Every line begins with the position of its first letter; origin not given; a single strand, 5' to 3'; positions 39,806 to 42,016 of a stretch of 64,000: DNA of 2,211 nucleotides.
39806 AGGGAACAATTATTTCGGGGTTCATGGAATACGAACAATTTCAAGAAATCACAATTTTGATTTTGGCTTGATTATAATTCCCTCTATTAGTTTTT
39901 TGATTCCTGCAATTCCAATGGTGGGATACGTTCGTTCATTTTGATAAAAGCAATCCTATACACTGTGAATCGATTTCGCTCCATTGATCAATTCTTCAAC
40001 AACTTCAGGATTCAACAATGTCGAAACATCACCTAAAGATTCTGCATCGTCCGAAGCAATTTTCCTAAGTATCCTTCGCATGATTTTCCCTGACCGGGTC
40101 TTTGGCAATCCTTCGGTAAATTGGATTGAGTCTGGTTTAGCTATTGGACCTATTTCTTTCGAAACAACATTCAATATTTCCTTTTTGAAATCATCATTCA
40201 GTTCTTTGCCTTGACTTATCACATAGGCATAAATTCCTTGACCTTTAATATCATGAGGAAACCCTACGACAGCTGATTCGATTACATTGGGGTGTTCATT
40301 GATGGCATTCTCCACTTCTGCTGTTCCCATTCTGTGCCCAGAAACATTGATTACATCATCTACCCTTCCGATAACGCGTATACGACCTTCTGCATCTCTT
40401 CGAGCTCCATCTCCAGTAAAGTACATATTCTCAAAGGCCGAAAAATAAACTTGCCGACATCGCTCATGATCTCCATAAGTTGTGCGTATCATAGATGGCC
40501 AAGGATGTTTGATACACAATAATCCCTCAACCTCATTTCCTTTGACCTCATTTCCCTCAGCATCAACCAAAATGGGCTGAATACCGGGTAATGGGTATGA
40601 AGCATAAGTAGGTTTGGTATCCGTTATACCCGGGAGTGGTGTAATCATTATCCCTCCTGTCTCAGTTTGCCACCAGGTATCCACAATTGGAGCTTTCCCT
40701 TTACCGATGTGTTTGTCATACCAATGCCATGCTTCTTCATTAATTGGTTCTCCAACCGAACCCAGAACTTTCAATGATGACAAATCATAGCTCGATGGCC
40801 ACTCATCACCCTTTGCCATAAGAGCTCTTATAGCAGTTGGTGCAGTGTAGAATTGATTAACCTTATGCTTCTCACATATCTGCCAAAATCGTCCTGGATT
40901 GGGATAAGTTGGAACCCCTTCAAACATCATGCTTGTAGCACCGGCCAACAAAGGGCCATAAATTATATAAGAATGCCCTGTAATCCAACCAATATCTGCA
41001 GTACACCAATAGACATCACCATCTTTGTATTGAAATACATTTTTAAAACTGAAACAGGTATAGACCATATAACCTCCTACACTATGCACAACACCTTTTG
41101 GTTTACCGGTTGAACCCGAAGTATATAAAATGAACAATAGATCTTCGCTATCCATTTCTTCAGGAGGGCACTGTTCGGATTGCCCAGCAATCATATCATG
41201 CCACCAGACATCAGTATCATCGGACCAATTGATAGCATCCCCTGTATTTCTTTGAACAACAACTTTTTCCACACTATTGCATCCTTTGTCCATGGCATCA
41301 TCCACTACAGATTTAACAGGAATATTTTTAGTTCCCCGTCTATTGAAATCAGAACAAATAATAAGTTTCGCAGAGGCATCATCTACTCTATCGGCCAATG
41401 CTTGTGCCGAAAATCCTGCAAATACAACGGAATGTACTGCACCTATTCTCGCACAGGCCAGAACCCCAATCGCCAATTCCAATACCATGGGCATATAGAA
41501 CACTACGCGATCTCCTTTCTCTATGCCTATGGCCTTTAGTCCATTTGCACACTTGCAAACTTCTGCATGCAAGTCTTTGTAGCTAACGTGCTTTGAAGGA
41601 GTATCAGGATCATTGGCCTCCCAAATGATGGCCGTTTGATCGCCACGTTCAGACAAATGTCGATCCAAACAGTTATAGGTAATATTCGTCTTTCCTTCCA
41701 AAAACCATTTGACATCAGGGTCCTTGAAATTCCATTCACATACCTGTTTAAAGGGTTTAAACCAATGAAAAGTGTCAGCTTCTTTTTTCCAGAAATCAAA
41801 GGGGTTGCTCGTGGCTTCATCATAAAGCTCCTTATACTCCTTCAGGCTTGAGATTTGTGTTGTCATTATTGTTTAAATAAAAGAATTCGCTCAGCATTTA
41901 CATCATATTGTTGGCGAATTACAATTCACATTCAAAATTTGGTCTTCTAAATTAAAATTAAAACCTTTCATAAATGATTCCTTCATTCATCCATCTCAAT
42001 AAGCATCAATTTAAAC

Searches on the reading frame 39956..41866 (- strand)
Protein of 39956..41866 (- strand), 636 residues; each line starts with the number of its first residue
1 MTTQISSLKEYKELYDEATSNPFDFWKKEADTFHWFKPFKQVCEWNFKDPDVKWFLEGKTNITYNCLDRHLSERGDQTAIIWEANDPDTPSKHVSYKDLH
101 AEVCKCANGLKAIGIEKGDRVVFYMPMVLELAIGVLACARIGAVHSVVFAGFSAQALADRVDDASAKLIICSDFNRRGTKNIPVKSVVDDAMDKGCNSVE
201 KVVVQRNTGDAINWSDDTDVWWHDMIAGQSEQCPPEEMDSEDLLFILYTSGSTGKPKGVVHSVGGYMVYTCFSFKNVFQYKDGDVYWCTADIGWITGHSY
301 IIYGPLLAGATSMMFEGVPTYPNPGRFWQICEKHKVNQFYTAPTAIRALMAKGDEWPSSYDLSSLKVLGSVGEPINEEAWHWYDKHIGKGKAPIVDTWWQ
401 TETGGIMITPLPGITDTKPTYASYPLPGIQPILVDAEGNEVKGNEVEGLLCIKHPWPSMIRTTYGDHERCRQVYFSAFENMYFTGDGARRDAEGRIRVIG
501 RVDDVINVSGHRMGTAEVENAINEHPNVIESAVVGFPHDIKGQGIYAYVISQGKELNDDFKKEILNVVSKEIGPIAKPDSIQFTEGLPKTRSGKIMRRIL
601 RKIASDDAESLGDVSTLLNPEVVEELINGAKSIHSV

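Call 56: search_protein_families(library=pfam, proteins=[window:39956-41866:-], max_evalue=0.001)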
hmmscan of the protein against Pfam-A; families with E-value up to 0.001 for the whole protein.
window:39956-41866:- (636 aa): 3 families
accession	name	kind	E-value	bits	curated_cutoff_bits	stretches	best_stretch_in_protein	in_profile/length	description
PF00501.34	AMP-binding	-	1.1e-90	304.6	29.9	1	68-456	2-378/384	AMP-binding enzyme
PF13193.12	AMP-binding_C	-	2.5e-22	80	24.5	1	517-594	1-76/76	AMP-binding enzyme C-terminal domain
PF16177.11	ACAS_N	-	6.9e-19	67.9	27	1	11-66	1-55/55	Acetyl-coenzyme A synthetase N-terminus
